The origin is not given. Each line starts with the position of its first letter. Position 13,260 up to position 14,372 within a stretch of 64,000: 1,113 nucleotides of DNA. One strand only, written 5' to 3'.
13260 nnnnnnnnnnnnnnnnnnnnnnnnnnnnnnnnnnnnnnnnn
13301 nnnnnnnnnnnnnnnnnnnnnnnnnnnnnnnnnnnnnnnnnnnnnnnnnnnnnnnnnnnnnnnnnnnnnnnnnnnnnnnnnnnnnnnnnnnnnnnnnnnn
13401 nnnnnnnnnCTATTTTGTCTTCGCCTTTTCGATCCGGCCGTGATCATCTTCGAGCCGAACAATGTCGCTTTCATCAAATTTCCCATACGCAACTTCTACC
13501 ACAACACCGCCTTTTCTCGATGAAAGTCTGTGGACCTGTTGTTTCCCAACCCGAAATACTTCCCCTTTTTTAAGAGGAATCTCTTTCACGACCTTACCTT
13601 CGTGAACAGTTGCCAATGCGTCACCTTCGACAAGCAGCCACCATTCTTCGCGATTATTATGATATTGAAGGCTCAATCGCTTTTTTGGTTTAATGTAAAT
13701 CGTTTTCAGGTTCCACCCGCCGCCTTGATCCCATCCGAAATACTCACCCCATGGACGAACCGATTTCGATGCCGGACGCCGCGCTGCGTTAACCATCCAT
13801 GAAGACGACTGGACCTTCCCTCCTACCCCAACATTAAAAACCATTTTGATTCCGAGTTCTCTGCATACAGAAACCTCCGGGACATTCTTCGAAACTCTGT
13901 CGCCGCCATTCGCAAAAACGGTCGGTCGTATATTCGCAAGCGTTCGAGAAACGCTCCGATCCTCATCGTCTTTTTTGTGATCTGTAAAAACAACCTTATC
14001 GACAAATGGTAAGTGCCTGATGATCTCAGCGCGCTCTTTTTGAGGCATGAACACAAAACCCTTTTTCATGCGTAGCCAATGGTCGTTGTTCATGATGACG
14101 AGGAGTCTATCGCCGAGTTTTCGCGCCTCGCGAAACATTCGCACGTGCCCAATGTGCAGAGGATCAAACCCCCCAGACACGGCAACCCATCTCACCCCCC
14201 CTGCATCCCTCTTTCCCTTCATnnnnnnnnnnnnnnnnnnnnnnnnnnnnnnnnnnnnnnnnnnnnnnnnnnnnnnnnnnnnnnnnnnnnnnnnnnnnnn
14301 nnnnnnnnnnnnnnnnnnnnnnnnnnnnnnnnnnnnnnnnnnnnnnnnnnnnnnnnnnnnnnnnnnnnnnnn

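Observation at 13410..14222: TagD/RfaE-II-like cytidylyltransferase domain fused to a ManC-type mannose-6-phosphate isomerase cupin, divergent from gmd-fcl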

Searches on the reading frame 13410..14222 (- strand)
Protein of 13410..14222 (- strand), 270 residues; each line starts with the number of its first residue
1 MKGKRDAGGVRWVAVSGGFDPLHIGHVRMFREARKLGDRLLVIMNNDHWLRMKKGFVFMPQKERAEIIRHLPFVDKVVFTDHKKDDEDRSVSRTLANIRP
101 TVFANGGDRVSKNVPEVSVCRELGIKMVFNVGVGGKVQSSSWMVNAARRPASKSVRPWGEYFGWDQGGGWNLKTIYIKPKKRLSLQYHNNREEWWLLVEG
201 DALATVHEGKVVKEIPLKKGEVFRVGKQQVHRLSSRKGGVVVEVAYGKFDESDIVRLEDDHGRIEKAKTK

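Call 3: search_protein_families(library=pfam, proteins=[window:13410-14222:-], max_evalue=0.01)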
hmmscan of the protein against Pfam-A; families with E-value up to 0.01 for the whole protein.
window:13410-14222:- (270 aa): 4 families
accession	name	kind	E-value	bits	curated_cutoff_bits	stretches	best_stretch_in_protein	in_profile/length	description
PF01050.24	MannoseP_isomer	-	1.7e-17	64.1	23.6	1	152-259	10-116/116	Mannose-6-phosphate isomerase C-terminal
PF01467.32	CTP_transf_like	-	7.2e-12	46.1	21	1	16-112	3-93/133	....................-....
PF07883.17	Cupin_2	-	0.00038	20.5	27.2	1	177-236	5-59/70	Cupin domain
PF06052.18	3-HAO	-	0.0049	17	25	1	179-245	42-109/151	3-hydroxyanthranilic acid dioxygenase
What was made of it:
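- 13779..14192 (-): N-terminal HxGH nucleotidyltransferase domain (aa 11-148), a Rossmann-like alpha/beta fold. PF01467 (call 3).
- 13431..13769 (-): C-terminal ManC-type phosphomannose isomerase cupin (aa 152-264). PF01050, 64.1 bits (call 3).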

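Call 4: search_protein_families(library=ncbifam, proteins=[window:13410-14222:-], max_evalue=0.01)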
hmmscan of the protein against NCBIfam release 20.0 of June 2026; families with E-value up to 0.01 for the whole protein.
window:13410-14222:- (270 aa): 18 families
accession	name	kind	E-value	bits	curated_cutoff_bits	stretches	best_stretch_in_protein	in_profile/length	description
TIGR02199.1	rfaE_dom_II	equivalog_domain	6.8e-19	68.1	181.5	1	11-128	12-125/144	D-glycero-beta-D-manno-heptose 1-phosphate adenylyltransferase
TIGR01479.1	GMP_PMI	equivalog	5.1e-15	55.2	372.95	1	152-262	357-466/467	mannose-1-phosphate guanylyltransferase/mannose-6-phosphate isomerase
TIGR00125.1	cyt_tran_rel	domain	2.2e-13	50.1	27.7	1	13-75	2-63/65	adenylyltransferase/cytidyltransferase family protein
NF008454.0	PRK11316.1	equivalog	4.1e-13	48.8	521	1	10-116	340-442/475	bifunctional D-glycero-beta-D-manno-heptose-7-phosphate kinase/D-glycero-beta-D-manno-heptose 1-phosphate adenylyltransferase HldE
NF012004.0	PRK15460.1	equivalog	2.8e-11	42.8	859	1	154-264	369-478/478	mannose-1-phosphate guanyltransferase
TIGR01518.1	g3p_cytidyltrns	equivalog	5.3e-10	39.5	165.4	1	14-85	2-73/125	glycerol-3-phosphate cytidylyltransferase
NF001985.0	PRK00777.1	subfamily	1.8e-07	31.3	104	1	12-68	6-62/157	pantetheine-phosphate adenylyltransferase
NF045965.1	RibF_rel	equivalog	9.7e-06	25.2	200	1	16-79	18-88/279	FAD synthase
NF005518.0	PRK07143.1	equivalog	2.3e-05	24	232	1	14-80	19-87/281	hypothetical protein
TIGR01510.1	coaD_prev_kdtB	equivalog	7.3e-05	22.8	103.3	1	16-69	5-53/155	pantetheine-phosphate adenylyltransferase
TIGR01526.1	nadR_NMN_Atrans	equivalog_domain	0.00014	21.2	341.15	1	15-86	6-75/325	nicotinamide-nucleotide adenylyltransferase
NF002250.0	PRK01170.1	subfamily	0.0002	21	489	1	13-67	3-56/322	bifunctional pantetheine-phosphate adenylyltransferase/NTP phosphatase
NF004162.0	PRK05627.1-5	equivalog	0.00094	18.7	241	1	15-84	19-90/304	bifunctional riboflavin kinase/FAD synthetase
NF005988.0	PRK08099.1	equivalog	0.00096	18.4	201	1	15-48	69-102/411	multifunctional transcriptional regulator/nicotinamide-nucleotide adenylyltransferase/ribosylnicotinamide kinase NadR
TIGR00482.1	TIGR00482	equivalog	0.0011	19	112.45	1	17-55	4-44/194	nicotinate (nicotinamide) nucleotide adenylyltransferase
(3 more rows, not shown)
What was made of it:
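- On HldC / RfaE domain II (TIGR02199): 68.1 bits against 181.5 (call 4).
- On TagD glycerol-3-P cytidylyltransferase (TIGR01518): 39.5 bits against 165.4 (call 4).
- Scores are far below the TagD cut-off (39.5 vs 165.4; call 4).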

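Call 5: find_homologous_proteins(query=window:13410-14222:-, max_evalue=0.001)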
Query window:13410-14222:- (270 aa): 3622 proteins with E <= 0.001 among 4954 candidates; the best 120 are listed.
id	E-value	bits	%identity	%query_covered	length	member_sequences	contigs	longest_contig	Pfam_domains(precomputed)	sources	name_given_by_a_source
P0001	1.2e-179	614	100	100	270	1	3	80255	PF01467.33,PF01050.25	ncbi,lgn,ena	-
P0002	8.9e-151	519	82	99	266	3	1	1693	PF01467.33,PF01050.25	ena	-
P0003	3.7e-150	517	83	98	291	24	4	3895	PF01467.33,PF01050.25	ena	-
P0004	2.0e-148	511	83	98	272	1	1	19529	PF01467.33,PF01050.25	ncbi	-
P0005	2.1e-148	511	84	95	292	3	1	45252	PF07883.18,PF01467.33,PF01050.25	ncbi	-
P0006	1.2e-146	505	82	95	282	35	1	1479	PF01467.33,PF01050.25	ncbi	-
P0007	9.4e-146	502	84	94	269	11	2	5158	PF01467.33,PF01050.25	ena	-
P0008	3.1e-144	497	82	94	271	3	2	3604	PF01467.33,PF01050.25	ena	-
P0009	3.0e-143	494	80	96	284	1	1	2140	PF01467.33,PF01050.25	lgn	-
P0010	6.2e-143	493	83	95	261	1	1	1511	PF01467.33,PF01050.25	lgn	-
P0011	2.2e-142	491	79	99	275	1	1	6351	PF01467.33,PF01050.25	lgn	-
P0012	4.6e-142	490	80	94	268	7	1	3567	PF07883.18,PF01467.33,PF01050.25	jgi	-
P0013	8.0e-142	490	82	95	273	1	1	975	PF07883.18,PF01467.33,PF01050.25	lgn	-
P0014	9.3e-142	489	81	95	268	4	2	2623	PF07883.18,PF01467.33,PF01050.25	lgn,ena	-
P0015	1.2e-141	489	82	94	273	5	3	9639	PF07883.18,PF01467.33,PF01050.25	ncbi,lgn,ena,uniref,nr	ncbi:hypothetical protein A3C18_01605 [Candidatus Kaiserbacteria bacterium RIFCSPHIGHO2_02_FULL_54_1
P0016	2.4e-141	488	80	98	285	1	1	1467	PF01467.33,PF01050.25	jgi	-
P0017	1.2e-139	482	79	97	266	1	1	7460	PF01467.33,PF01050.25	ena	-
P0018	7.8e-139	480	80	95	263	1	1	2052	PF01467.33,PF01050.25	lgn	-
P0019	6.3e-138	477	81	93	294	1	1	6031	PF07883.18,PF01467.33,PF01050.25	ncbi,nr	ncbi:MAG: adenylyltransferase/cytidyltransferase family protein [bacterium]|nr:adenylyltransferase/c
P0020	8.2e-137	473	79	94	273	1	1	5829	PF01467.33,PF01050.25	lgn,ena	-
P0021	1.4e-136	472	79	95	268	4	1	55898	PF01467.33,PF01050.25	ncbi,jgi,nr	ncbi:hypothetical protein C4556_01985 [Candidatus Parcubacteria bacterium]|nr:MAG: hypothetical prot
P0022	1.6e-135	469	78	93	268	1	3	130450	PF07883.18,PF01467.33,PF01050.25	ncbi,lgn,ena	-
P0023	2.1e-134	465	79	97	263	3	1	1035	PF01467.33,PF01050.25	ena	-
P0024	4.1e-133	461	83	87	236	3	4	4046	PF07883.18,PF01050.25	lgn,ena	-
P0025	6.3e-133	460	77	94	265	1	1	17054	PF07883.18,PF01467.33,PF01050.25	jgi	jgi:cytidyltransferase-like protein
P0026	1.5e-132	459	75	95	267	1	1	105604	PF01467.33,PF01050.25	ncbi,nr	ncbi:adenylyltransferase/cytidyltransferase family protein [Candidatus Kaiserbacteria bacterium]|nr:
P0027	4.7e-131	454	73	100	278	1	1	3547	PF01467.33,PF01050.25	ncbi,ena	-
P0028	1.2e-130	453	73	95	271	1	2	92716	PF01467.33,PF01050.25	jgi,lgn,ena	-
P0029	1.2e-130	453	72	96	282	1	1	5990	PF01467.33,PF01050.25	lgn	-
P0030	1.3e-130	453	76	94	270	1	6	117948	PF01467.33,PF01050.25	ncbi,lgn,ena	-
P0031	1.4e-130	453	76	94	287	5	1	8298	PF01467.33,PF01050.25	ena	-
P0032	2.4e-130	452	74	97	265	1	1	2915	PF01467.33,PF01050.25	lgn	-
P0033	4.9e-130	451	76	96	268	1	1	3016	PF01467.33,PF01050.25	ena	-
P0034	5.5e-130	451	77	94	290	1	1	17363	PF07883.18,PF01467.33,PF01050.25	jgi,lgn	jgi:D-beta-D-heptose 7-phosphate kinase/D-beta-D-heptose 1-phosphate adenosyltransferase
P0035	6.2e-130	451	77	93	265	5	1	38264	PF01467.33,PF01050.25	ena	-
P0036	2.8e-129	448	75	94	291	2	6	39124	PF01467.33,PF01050.25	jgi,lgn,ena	-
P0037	4.7e-129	448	73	97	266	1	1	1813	PF01467.33,PF01050.25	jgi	jgi:D-beta-D-heptose 7-phosphate kinase/D-beta-D-heptose 1-phosphate adenosyltransferase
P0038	2.0e-128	446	74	94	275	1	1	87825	PF01467.33,PF01050.25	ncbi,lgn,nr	ncbi:MAG: adenylyltransferase/cytidyltransferase family protein [bacterium]|nr:adenylyltransferase/c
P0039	5.8e-128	444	76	94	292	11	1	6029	PF07883.18,PF01467.33,PF01050.25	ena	-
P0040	9.8e-128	443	71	97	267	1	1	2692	PF01467.33,PF01050.25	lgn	-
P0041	1.7e-127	443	73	97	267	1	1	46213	PF01467.33,PF01050.25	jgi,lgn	-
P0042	1.9e-127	442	74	95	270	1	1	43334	PF07883.18,PF01467.33,PF01050.25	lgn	-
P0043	2.7e-127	442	72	96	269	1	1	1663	PF01467.33,PF01050.25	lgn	-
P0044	3.8e-127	441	72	96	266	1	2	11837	PF07883.18,PF01467.33,PF01050.25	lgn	-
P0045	5.6e-127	441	74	93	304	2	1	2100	PF01467.33,PF01050.25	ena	-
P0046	1.1e-126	440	71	95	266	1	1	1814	PF01467.33,PF01050.25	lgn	-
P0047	1.1e-126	440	73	94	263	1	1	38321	PF01467.33,PF01050.25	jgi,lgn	-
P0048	2.7e-126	439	72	96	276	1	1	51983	PF01467.33,PF01050.25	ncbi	-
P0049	9.1e-126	437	72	94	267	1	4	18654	PF01467.33,PF01050.25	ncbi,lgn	-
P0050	9.9e-126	437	74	94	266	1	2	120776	PF01467.33,PF01050.25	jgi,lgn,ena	jgi:D-beta-D-heptose 7-phosphate kinase/D-beta-D-heptose 1-phosphate adenosyltransferase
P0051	1.5e-125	436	73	96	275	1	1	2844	PF01467.33,PF01050.25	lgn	-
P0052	2.4e-125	436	70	97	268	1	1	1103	PF01467.33,PF01050.25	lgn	-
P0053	5.5e-125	434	73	94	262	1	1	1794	PF01467.33,PF01050.25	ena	-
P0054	6.0e-125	434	71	96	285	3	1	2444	PF07883.18,PF01467.33,PF01050.25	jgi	-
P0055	3.1e-124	432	72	95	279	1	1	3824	PF01467.33,PF01050.25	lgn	-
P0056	4.4e-124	431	72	95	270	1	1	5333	PF01467.33,PF01050.25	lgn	-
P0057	9.8e-124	430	72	94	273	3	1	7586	PF01467.33,PF01050.25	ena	-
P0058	2.8e-123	429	72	94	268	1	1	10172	PF01467.33,PF01050.25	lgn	-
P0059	4.7e-123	428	72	94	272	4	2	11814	PF01467.33,PF01050.25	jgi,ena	-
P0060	5.4e-123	428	70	97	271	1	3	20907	PF01467.33,PF01050.25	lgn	-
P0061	7.5e-123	427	71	96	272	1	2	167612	PF01467.33,PF01050.25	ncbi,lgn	-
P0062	9.0e-123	427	71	97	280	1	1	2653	PF01467.33,PF01050.25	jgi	jgi:cytidyltransferase-like protein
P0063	1.1e-122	427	71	96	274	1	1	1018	PF07883.18,PF01467.33,PF01050.25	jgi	jgi:cytidyltransferase-like protein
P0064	1.2e-122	427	71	94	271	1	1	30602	PF01467.33,PF01050.25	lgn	-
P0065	1.6e-122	426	73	93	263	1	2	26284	PF07883.18,PF01467.33,PF01050.25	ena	-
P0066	1.8e-122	426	72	94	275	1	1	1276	PF07883.18,PF01467.33,PF01050.25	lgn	-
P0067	1.8e-122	426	70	95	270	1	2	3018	PF01467.33,PF01050.25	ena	-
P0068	2.1e-122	426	70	97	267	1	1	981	PF07883.18,PF01467.33,PF01050.25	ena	-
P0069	3.4e-122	425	71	94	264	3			PF01467.33,PF01050.25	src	-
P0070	6.4e-122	424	70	95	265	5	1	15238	PF01467.33,PF01050.25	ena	-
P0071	8.6e-122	424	69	96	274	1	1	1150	PF01467.33,PF01050.25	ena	-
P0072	1.1e-121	423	70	95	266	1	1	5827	PF01467.33,PF01050.25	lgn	-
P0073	1.9e-121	423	70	96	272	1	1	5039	PF01467.33,PF01050.25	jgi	jgi:D-beta-D-heptose 7-phosphate kinase/D-beta-D-heptose 1-phosphate adenosyltransferase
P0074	2.2e-121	423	69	95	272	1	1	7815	PF01467.33,PF01050.25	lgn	-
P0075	4.2e-121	422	67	97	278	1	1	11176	PF01467.33,PF01050.25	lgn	-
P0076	4.5e-121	422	69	96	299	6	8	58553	PF01467.33,PF06574.19,PF01050.25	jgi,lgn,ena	-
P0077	5.1e-121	421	68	99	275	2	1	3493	PF01467.33,PF01050.25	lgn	-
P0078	5.2e-121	421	67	96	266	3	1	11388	PF01467.33,PF01050.25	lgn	-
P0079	7.8e-121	421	70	96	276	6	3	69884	PF01467.33,PF01050.25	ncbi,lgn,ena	-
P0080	9.7e-121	420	69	97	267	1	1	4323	PF01467.33,PF01050.25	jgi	jgi:cytidyltransferase-like protein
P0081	1.0e-120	420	71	94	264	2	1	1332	PF01467.33,PF01050.25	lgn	-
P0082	1.2e-120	420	71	93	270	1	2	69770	PF01467.33,PF01050.25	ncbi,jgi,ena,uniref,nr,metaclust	ncbi:hypothetical protein A3A39_03095 [Candidatus Kaiserbacteria bacterium RIFCSPLOWO2_01_FULL_54_13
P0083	1.6e-120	420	70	94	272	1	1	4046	PF01467.33,PF01050.25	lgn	-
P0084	1.6e-120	420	68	98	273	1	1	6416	PF07883.18,PF01467.33,PF01050.25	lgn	-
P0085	2.6e-120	419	72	96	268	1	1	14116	PF01467.33,PF01050.25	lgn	-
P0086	4.1e-120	418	69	94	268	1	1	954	PF01467.33,PF01050.25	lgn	-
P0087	5.5e-120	418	70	94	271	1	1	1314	PF01467.33,PF01050.25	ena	-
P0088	5.6e-120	418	69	94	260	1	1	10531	PF07883.18,PF01467.33,PF01050.25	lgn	-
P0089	6.5e-120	418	75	88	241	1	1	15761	PF01050.25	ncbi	-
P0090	6.5e-120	418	68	94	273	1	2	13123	PF01467.33,PF01050.25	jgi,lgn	-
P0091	6.8e-120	418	72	95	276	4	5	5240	PF01467.33,PF01050.25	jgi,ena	-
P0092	7.1e-120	418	68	98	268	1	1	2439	PF01467.33,PF01050.25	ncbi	-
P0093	7.3e-120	418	71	97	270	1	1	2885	PF01467.33,PF01050.25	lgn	-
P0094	1.3e-119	417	69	94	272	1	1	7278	PF06339.19,PF01467.33,PF01050.25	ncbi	-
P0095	1.9e-119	416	69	94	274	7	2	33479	PF07883.18,PF01467.33,PF01050.25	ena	-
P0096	2.0e-119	416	72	95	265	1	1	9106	PF01467.33,PF01050.25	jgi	jgi:cytidyltransferase-like protein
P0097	2.7e-119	416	70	97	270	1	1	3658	PF01467.33,PF01050.25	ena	-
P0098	3.1e-119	415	66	99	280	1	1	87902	PF01467.33,PF01050.25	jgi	jgi:cytidyltransferase-like protein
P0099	3.6e-119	415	72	93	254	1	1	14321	PF01467.33,PF01050.25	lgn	-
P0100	5.5e-119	415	69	94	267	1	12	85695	PF01467.33,PF01050.25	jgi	jgi:cytidyltransferase-like protein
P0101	7.6e-119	414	69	94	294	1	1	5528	PF07883.18,PF01467.33,PF01050.25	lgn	-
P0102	7.7e-119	414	68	96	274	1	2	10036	PF01467.33,PF01050.25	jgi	jgi:D-beta-D-heptose 7-phosphate kinase/D-beta-D-heptose 1-phosphate adenosyltransferase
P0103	1.1e-118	414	70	94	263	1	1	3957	PF01467.33,PF01050.25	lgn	-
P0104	1.3e-118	413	71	94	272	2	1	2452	PF01467.33,PF01050.25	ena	-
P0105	2.4e-118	413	74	87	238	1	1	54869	PF01050.25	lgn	-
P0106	4.0e-118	412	68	93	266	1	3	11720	PF01467.33,PF01050.25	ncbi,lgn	-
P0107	4.4e-118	412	68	96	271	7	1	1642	PF01467.33,PF01050.25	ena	-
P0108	4.8e-118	412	68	96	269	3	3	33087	PF01467.33,PF01050.25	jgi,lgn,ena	-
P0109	6.6e-118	411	70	93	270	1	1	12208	PF01467.33,PF01050.25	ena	-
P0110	8.1e-118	411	70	93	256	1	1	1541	PF01467.33,PF01050.25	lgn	-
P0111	8.2e-118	411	69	94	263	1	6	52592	PF01467.33,PF01050.25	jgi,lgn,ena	-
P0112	8.2e-118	411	68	94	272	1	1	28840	PF01467.33,PF01050.25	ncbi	-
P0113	1.1e-117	410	69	95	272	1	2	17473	PF01467.33,PF01050.25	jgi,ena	-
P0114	1.8e-117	410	69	97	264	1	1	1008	PF01467.33,PF01050.25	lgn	-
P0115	1.9e-117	410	69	94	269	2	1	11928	PF01467.33,PF01050.25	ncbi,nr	ncbi:MAG: adenylyltransferase/cytidyltransferase family protein [bacterium]|nr:adenylyltransferase/c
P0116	2.2e-117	409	69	95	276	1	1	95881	PF01467.33,PF01050.25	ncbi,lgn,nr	ncbi:adenylyltransferase/cytidyltransferase family protein [Candidatus Kaiserbacteria bacterium]|nr:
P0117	5.6e-117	408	67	99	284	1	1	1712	PF01467.33,PF01050.25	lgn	-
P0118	6.0e-117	408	67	96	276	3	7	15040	PF01467.33,PF01050.25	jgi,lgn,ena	-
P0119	6.4e-117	408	68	96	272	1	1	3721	PF01467.33,PF01050.25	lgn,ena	-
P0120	8.8e-117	407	69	93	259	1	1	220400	PF01467.33,PF01050.25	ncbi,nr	ncbi:MAG: adenylyltransferase/cytidyltransferase family protein [Candidatus Pacebacteria bacterium]|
